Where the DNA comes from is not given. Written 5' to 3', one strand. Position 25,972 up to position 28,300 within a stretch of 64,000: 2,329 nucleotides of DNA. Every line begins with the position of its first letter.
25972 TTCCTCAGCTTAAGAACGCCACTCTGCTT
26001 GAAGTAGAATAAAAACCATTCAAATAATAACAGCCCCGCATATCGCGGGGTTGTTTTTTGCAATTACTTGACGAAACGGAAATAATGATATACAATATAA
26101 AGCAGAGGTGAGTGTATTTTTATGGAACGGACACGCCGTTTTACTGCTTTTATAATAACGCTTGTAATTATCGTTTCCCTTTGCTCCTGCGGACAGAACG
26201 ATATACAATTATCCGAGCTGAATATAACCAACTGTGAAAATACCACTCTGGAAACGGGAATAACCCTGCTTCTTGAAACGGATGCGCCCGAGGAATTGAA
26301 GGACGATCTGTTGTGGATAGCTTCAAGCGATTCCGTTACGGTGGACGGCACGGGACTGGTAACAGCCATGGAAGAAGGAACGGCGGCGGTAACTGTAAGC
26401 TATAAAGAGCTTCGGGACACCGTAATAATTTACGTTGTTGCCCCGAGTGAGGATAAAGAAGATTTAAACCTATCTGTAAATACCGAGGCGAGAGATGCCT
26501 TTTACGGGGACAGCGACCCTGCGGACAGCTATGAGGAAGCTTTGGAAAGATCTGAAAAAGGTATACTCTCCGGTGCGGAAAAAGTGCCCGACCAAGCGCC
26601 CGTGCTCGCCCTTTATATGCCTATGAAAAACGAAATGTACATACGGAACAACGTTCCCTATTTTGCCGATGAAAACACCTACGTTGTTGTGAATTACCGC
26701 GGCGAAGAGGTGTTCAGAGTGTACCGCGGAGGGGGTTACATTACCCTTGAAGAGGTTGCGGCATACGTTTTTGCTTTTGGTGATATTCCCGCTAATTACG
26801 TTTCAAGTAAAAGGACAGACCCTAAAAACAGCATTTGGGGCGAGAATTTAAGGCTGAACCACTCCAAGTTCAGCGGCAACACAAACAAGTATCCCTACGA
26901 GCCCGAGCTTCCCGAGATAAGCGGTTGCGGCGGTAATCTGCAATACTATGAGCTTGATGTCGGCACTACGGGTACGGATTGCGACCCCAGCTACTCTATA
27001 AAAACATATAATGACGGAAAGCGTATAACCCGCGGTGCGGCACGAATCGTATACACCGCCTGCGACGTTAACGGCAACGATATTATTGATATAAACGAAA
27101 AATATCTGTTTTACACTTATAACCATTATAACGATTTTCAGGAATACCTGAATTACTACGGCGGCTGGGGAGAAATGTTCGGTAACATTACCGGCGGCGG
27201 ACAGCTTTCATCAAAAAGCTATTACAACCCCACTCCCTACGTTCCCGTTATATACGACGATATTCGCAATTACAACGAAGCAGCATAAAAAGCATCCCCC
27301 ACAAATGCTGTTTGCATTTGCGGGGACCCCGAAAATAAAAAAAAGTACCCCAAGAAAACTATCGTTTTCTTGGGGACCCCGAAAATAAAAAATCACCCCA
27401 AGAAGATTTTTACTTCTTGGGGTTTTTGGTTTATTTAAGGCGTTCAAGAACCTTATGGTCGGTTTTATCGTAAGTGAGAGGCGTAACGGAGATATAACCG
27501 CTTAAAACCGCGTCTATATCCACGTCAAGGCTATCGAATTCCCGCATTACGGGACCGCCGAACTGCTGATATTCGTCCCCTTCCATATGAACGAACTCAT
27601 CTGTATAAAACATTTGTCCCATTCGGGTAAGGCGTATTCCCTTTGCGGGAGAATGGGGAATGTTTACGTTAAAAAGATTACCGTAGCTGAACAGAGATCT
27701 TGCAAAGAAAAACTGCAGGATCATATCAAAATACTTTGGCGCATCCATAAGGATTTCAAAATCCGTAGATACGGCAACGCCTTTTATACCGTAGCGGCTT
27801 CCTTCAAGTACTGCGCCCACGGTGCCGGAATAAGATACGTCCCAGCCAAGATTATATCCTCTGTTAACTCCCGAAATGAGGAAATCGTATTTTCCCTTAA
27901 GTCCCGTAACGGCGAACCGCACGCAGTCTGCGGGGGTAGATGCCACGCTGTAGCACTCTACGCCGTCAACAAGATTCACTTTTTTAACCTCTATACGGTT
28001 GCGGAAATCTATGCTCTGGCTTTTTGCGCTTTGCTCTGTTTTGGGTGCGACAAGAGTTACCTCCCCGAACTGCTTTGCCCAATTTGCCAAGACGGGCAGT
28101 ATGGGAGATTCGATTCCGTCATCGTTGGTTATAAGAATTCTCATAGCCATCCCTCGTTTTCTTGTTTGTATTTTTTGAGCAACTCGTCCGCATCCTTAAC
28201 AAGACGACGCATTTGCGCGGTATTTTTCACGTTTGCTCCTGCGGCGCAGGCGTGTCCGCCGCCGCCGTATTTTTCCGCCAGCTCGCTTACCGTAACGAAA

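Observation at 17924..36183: Candidate extracellular nucleic-acid foraging locus: a secreted-nuclease/ABC-import operon converging on a ten-gene nucleotide-to-central-metabolism operon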

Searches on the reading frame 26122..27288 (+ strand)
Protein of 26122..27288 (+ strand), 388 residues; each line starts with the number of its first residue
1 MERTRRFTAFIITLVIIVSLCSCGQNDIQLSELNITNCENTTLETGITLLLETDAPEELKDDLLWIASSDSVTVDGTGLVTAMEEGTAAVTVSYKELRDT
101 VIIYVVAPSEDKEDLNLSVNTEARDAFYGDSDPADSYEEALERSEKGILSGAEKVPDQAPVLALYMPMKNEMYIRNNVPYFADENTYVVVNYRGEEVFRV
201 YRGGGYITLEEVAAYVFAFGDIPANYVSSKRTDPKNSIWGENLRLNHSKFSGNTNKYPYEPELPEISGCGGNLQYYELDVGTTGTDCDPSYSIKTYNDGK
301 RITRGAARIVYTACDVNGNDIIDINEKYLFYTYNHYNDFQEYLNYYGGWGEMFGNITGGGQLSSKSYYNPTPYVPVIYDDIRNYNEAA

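Call 3: search_protein_families(library=pfam, proteins=[window:26122-27288:+], max_evalue=0.01)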
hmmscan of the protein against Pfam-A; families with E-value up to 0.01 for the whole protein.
window:26122-27288:+ (388 aa): 3 families
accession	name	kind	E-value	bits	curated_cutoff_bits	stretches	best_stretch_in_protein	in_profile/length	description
PF02368.24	Big_2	-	6.2e-05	23.3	22.8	1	65-96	39-70/79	Bacterial Ig-like domain (group 2)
PF00545.25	Ribonuclease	-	0.0023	18.9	24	1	262-341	45-96/98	ribonuclease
PF22359.2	Big-like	-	0.0064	17.2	27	1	72-106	13-47/48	Bacterial Ig-like domain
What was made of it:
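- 26122..27288 (+): Lipoprotein with a Big_2 domain, a conserved middle region and a barnase-like C-terminal domain. Big_2 hit (call 3).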

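Call 6: search_protein_families(library=ncbifam, proteins=[window:26122-27288:+], max_evalue=0.001)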
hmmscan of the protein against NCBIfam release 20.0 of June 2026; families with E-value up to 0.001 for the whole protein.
window:26122-27288:+ (388 aa): 0 families

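Call 16: search_solved_structures(query=window:26122-27288:+, max_evalue=1, show_alignments=2)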
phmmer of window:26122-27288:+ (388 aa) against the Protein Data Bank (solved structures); distinct sequences matched with E-value up to 1: 2.
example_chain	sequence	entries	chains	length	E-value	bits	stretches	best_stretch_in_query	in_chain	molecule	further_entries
4zcu_A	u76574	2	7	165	0.62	12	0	298-346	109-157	Calcium-binding mitochondrial carrier protein SCaMC-1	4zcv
4n5x_A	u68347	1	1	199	0.9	11.5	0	299-346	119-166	Calcium-binding mitochondrial carrier protein SCaMC-1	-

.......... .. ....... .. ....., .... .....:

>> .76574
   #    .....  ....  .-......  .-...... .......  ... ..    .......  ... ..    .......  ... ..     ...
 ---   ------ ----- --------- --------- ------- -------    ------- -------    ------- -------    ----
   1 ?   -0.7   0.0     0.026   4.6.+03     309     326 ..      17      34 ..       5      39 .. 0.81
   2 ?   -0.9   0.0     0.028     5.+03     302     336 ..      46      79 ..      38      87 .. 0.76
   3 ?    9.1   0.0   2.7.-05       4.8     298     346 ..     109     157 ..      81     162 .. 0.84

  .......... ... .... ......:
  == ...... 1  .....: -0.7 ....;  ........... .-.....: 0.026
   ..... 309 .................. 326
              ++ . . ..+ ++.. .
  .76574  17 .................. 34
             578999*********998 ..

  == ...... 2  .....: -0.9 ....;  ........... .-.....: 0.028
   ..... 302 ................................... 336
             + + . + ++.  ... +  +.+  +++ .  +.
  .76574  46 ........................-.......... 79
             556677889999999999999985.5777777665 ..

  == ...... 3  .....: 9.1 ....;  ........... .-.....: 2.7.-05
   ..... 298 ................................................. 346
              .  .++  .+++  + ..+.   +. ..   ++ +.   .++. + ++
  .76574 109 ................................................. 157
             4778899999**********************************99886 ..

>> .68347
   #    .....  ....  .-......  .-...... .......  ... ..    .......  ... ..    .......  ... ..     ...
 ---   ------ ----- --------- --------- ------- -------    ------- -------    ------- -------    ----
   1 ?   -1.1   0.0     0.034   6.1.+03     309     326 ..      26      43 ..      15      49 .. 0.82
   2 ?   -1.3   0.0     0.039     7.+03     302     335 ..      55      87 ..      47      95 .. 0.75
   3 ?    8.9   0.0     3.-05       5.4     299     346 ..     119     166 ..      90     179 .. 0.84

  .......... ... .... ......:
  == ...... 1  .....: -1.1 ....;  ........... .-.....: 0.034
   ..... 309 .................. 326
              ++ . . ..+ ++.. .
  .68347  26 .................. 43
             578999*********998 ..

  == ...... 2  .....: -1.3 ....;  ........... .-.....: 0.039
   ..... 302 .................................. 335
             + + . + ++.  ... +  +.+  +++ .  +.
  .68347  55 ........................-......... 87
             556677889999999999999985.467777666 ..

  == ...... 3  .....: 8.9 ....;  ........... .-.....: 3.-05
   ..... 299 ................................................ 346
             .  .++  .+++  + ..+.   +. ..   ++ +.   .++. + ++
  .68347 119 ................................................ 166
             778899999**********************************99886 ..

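Call 35: find_homologous_proteins(query=window:26122-27288:+)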
Query window:26122-27288:+ (388 aa): 2885 proteins with E <= 0.001 among 6409 candidates; the best 120 are listed.
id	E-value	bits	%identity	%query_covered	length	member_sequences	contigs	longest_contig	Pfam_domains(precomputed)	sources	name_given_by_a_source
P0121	2.8e-253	858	97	100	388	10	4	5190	PF02368.25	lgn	-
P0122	2.8e-252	854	95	100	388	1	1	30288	PF02368.25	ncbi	-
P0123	6.5e-166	570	68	97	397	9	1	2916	-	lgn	-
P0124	1.8e-162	559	68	94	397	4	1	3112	PF02368.25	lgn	-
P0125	2.8e-162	558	70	90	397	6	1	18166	-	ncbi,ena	-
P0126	4.1e-162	557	70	90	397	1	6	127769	-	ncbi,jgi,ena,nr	ncbi:MAG: hypothetical protein E7651_05900 [Ruminococcaceae bacterium]|nr:hypothetical protein [Osci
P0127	1.4e-161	556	70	90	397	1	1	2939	-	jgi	-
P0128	2.5e-161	555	70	90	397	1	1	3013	-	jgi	-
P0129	8.1e-161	553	62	92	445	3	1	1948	PF02368.25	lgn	-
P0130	1.2e-160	553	70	90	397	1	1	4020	-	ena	-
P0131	3.0e-159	548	64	98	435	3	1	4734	-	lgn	-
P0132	5.5e-159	547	66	94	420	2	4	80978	PF22359.3,PF02368.25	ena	-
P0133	6.9e-159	547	67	93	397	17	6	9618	PF02368.25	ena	-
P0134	1.5e-158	546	63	98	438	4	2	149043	-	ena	-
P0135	2.3e-157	542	65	94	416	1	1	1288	PF02368.25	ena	-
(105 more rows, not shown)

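Call 50: predict_structure(alignment_id=A2)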
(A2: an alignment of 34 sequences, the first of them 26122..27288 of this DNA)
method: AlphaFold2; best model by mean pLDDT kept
length: 388 residues; sequences in the alignment: 34
mean_pLDDT: 73.6   pTM: 0.67
mean pLDDT of the five models: 73.6, 71.4, 70.0, 67.1, 61.4
residues with pLDDT >= 90: 83; 70-90: 155; 50-70: 106; < 50: 44
segments of 3 or more residues with pLDDT < 50: 112-114, 240-243, 284-288, 299-302, 337-350, 383-388
pLDDT, mean of each block of 10 residues (from residue 1): 86 88 64 92 82 92 96 92 93 97 83 62 83 94 87 63 66 75 88 81 85 85 70 52 60 72 63 77 50 50 60 81 73 52 44 52 60 68 42
secondary structure, 60 per line:
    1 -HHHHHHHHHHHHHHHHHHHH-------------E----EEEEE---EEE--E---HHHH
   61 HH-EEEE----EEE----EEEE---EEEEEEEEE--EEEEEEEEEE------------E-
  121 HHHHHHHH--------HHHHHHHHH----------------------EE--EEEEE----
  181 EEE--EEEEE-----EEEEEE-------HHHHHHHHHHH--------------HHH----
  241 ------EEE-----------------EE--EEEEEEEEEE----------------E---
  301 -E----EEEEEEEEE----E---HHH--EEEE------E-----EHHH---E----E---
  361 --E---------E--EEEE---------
elements in order: H2-21 E40-44 E48-50 H57-62 E64-67 E72-74 E79-82 E86-94 E97-106 H121-128 H137-145 E172-176 E181-183 E186-190 E196-201 H209-219 E247-249 E271-280 E307-315 E329-332 E376-379
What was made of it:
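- On Barnase / microbial RNase (PF00545): The AF2 C-terminal domain has pLDDT 50-80, and its order of helix and strands is compatible with barnase (call 50).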

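Call 53: fold_search(model_id=the predicted structure, library=pdb)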
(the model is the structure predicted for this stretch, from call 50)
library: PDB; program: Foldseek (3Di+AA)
matches with E <= 10: 1118; with E <= 0.001: 10
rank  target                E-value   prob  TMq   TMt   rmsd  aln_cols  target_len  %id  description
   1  8gyr_A                1.5e-04  1.00  0.19  0.39   2.5        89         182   15  Crystal structure of a variable region segment of Leptospira host-interacting outer surface protein, LigA (released 2023-06-28)
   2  8gyr_B                2.0e-04  1.00  0.19  0.38   2.5        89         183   15  Crystal structure of a variable region segment of Leptospira host-interacting outer surface protein, LigA (released 2023-06-28)
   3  7quz_DDD              3.9e-04  1.00  0.20  0.39   3.0        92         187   24  Crystal structure of the SeMet octameric C-terminal Big_2-CBM56 domains from Paenibacillus illinoisensis (Bacillus c (released 2023-02-01)
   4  6qvk_1F               3.9e-04  1.00  0.17  0.16   4.0        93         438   10  The cryo-EM structure of bacteriophage phi29 prohead (released 2019-06-12)
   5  4hu8_A                4.9e-04  1.00  0.17  0.15   7.3       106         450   21  Crystal Structure of a Bacterial Ig-like Domain Containing GH10 Xylanase from Termite Gut (released 2013-09-18)
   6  7quz_AAA              5.2e-04  1.00  0.19  0.39   2.4        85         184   24  Crystal structure of the SeMet octameric C-terminal Big_2-CBM56 domains from Paenibacillus illinoisensis (Bacillus c (released 2023-02-01)
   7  8zdj_S                6.6e-04  1.00  0.19  0.24   5.2        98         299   24  Cryo-EM structure of Mycobacteriophage Douge genome-packed connector (gp5, gp9, gp10, gp12 and gp13) (released 2025-06-25)
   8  4hu8_B                6.6e-04  1.00  0.17  0.15   7.4       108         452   21  Crystal Structure of a Bacterial Ig-like Domain Containing GH10 Xylanase from Termite Gut (released 2013-09-18)
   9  1cwv                  7.4e-04  1.00  0.17  0.14  10.9       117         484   18  CRYSTAL STRUCTURE OF INVASIN: A BACTERIAL INTEGRIN-BINDING PROTEIN (released 1999-10-13)
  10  7r3t_B                8.3e-04  1.00  0.19  0.38   2.7        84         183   24  Crystal structure of the Dimeric C-terminal Big_2-CBM56 domains from Paenibacillus illinoisensis (Bacillus circulans I (released 2023-02-22)
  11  7quz_BBB              1.0e-03  1.00  0.20  0.40   2.6        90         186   24  Crystal structure of the SeMet octameric C-terminal Big_2-CBM56 domains from Paenibacillus illinoisensis (Bacillus c (released 2023-02-01)
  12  6qvk_1A               1.0e-03  1.00  0.17  0.15   6.0       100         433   11  The cryo-EM structure of bacteriophage phi29 prohead (released 2019-06-12)
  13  8zdk_1                1.6e-03  1.00  0.18  0.18   3.5        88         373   27  Cryo-EM structure of Mycobacteriophage Douge genome-packed vertex (gp8 and gp113) (released 2025-07-16)
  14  2mog_MODEL_1_A        1.6e-03  1.00  0.18  0.61   3.5        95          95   19  Solution structure of the terminal Ig-like domain from Leptospira interrogans LigB (released 2014-08-13)
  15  8zdh_A                2.5e-03  1.00  0.17  0.18   3.6        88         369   26  Cryo-EM structure of Mycobacteriophage Douge genome-packed capsid (gp8 and gp113) (released 2025-06-25)
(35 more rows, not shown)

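Call 55: search_solved_structures(query=A2, max_evalue=1, show_alignments=3)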
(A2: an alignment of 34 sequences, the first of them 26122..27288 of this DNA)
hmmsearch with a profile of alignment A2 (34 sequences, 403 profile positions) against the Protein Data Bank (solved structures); distinct sequences matched with E-value up to 1: 15.
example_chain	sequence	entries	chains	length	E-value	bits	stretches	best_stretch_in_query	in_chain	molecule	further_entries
9ifo_A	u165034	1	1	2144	1.2e-07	34.1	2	52-111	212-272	Teneurin-Like Protein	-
9pt5_A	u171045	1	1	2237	1.4e-07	33.9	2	52-111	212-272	Teneurin-like protein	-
7x30_P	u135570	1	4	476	1.3e-06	30.7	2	31-113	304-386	Hoc-like protein ORF90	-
7quz_AAA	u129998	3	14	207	2.8e-06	29.6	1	40-111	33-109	Beta-1,3-glucanase bglH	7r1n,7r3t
9cuy_c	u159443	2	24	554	0.0026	19.8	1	33-114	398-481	Short tail fiber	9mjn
2mog_A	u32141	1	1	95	0.0051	18.9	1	56-111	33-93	Bacterial Ig-like domain, group 2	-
2mqg_A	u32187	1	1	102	0.0055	18.8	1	54-111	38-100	LigB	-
6n1a_A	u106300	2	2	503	0.012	17.7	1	40-111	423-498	Carbohydrate-binding protein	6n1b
4uid_A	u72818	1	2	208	0.033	16.2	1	66-120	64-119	SURFACE LAYER PROTEIN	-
2mh4_A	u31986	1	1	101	0.095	14.7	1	54-114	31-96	LigB-like protein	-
8s83_A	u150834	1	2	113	0.14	14.2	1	28-106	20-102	S-layer protein sap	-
8zdj_S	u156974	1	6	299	0.16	13.9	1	51-109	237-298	Tail Tube Protein (gp13)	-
8zdl_S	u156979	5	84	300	0.16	13.9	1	51-109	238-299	Tail Tube Protein (gp13)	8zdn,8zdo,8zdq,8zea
7r5j_10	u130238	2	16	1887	0.31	13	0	43-102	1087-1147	Nuclear pore membrane glycoprotein 210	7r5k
2n7s_A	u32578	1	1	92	0.44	12.5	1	54-108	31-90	Ig-like repeat domain protein 1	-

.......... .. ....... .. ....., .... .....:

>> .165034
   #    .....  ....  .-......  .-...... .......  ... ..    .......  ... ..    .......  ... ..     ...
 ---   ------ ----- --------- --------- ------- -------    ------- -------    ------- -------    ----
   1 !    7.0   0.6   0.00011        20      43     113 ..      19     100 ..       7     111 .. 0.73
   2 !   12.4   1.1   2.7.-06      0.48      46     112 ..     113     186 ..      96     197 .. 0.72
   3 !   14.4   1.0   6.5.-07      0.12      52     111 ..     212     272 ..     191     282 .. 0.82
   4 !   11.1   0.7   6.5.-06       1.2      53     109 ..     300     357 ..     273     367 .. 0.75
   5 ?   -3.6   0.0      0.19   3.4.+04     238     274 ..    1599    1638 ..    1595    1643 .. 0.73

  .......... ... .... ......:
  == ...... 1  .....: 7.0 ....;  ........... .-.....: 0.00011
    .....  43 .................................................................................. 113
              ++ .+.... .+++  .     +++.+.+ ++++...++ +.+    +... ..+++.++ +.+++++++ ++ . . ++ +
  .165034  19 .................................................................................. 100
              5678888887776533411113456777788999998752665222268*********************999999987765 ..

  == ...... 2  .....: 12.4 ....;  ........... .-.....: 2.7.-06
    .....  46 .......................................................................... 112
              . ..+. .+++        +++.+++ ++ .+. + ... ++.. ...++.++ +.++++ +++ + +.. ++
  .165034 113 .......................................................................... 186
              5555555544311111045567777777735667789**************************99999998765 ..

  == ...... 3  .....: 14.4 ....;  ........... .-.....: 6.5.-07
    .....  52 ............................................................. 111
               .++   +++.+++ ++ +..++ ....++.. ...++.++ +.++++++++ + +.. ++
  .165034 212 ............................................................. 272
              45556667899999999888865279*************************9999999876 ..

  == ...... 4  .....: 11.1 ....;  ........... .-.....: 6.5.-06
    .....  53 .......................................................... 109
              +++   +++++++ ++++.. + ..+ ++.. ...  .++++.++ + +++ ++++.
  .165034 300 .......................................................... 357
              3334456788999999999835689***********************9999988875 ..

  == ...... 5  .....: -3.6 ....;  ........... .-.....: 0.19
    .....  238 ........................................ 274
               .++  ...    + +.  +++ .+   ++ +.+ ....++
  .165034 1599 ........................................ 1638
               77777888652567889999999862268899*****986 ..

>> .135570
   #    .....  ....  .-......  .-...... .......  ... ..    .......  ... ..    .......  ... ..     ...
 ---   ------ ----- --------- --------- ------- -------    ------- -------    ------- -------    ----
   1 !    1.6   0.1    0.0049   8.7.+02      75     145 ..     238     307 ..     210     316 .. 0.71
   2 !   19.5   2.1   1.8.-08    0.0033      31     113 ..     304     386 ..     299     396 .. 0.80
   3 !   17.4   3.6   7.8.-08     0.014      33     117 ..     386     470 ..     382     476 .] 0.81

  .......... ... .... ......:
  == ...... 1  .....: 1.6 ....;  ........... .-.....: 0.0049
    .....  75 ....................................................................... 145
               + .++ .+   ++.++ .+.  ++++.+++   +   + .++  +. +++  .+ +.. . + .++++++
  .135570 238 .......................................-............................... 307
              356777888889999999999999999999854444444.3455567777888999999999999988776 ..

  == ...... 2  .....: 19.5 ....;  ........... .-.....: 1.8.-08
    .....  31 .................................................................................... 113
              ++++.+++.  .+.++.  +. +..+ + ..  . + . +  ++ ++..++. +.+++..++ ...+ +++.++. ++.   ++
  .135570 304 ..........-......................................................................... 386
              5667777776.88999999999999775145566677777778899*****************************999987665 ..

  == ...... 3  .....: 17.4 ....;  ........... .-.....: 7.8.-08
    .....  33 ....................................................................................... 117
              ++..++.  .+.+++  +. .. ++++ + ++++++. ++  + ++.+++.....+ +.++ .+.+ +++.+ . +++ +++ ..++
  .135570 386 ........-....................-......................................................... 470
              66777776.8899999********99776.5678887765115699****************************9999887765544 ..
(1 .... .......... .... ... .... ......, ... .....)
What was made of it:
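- On Barnase / microbial RNase (PF00545): The PDB profile search found only Big_2 relatives (call 55).
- Tried and rejected: An HMM profile of the RNase family against PDB sequences found only Big_2 relatives (call 55).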

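Call 57: search_protein_families(library=pfam, alignment_id=A2, max_evalue=0.01)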
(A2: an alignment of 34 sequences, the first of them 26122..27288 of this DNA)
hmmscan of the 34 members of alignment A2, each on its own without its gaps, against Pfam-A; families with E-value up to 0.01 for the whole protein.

A. member 1, window:26122-27288:+ (388 aa): 3 families
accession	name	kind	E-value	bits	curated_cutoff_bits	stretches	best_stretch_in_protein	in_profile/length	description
PF02368.24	Big_2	-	6.2e-05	23.3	22.8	1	65-96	39-70/79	Bacterial Ig-like domain (group 2)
PF00545.25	Ribonuclease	-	0.0023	18.9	24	1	262-341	45-96/98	ribonuclease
PF22359.2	Big-like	-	0.0064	17.2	27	1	72-106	13-47/48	Bacterial Ig-like domain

B. families by the number of members that match (of 34 scanned): 8 families
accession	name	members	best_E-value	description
PF02368.24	Big_2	30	4.5e-10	Bacterial Ig-like domain (group 2)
PF00545.25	Ribonuclease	29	0.00036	ribonuclease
PF22359.2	Big-like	7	2.9e-05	Bacterial Ig-like domain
PF21764.3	Invasin_D4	3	0.00031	Invasin, domain 4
PF13405.12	EF-hand_6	3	0.0079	EF-hand domain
PF21461.3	HL_N-beta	2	0.0049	Hyaluronate lyase, N-terminal beta-sheet domain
PF25354.1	Ig_NUP210_16th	2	0.007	NUP210-like, Ig-like domain 16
PF12985.13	DUF3869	1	0.0089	Domain of unknown function (DUF3869)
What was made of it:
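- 26122..27288 (+): PF00545 is hit by 29/34 family members at E of 0.01 or less, all below the cutoff (call 57).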

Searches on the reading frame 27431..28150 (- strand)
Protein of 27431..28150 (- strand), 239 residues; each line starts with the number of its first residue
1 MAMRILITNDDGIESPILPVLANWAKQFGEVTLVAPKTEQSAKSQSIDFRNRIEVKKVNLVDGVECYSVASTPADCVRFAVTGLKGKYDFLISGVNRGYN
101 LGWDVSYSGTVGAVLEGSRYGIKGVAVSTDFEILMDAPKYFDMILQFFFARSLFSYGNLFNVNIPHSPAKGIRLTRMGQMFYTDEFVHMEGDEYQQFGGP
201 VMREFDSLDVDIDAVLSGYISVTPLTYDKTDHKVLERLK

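Call 4: search_protein_families(library=pfam, proteins=[window:27431-28150:-], max_evalue=0.01)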
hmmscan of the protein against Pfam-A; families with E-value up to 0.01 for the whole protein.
window:27431-28150:- (239 aa): 1 family
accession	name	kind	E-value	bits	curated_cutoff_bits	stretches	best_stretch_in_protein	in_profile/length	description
PF01975.23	SurE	-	4.4e-46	157.5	22.1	1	5-182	1-187/189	Survival protein SurE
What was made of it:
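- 27431..28150 (-): SurE 5'/3'-nucleotidase, cytoplasmic. PF01975 at E=4.4e-46 (call 4).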

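Call 6: search_protein_families(library=ncbifam, proteins=[window:27431-28150:-], max_evalue=0.001)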
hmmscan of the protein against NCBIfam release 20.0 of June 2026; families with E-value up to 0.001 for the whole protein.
window:27431-28150:- (239 aa): 13 families
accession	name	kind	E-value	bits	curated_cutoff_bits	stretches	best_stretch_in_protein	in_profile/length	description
NF001490.0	PRK00346.1-4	equivalog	7.8e-50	169.4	233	1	3-239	1-248/254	5'/3'-nucleotidase SurE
NF010545.0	PRK13935.1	equivalog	1.9e-49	168.2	365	1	3-239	1-246/254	stationary phase survival protein SurE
NF001492.0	PRK00346.2-2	equivalog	1.2e-48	165.6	271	1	3-238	4-252/261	5'/3'-nucleotidase SurE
NF010543.0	PRK13933.1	equivalog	3.5e-48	164.4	280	1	3-237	1-246/253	stationary phase survival protein SurE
NF001489.0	PRK00346.1-3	equivalog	6.4e-47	160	295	1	3-238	1-241/250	5'/3'-nucleotidase SurE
TIGR00087.1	surE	equivalog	3.2e-45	154.5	135.1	1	3-229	1-251/252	5'/3'-nucleotidase SurE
NF001491.0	PRK00346.2-1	equivalog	2.4e-43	148.2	290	1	1-237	1-257/266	5'/3'-nucleotidase SurE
NF001493.0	PRK00346.2-3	equivalog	3.8e-43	148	230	1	2-193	4-210/269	5'/3'-nucleotidase SurE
NF001488.0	PRK00346.1-1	equivalog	4.3e-38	131.1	396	1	3-236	1-238/253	5'/3'-nucleotidase SurE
NF001494.0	PRK00346.2-4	equivalog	1.3e-37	129.7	313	1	4-239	3-254/259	5'/3'-nucleotidase SurE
NF010542.0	PRK13932.1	equivalog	7.2e-36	123.8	436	1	4-238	11-254/261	stationary phase survival protein SurE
NF010544.0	PRK13934.1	equivalog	3.9e-31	108.1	325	1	3-228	1-240/266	stationary phase survival protein SurE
NF010541.0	PRK13931.1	equivalog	2e-30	106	422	1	3-239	1-257/261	5'/3'-nucleotidase SurE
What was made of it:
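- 27431..28150 (-): TIGR00087, 154.5 bits against a cutoff of 135.1 (call 6).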
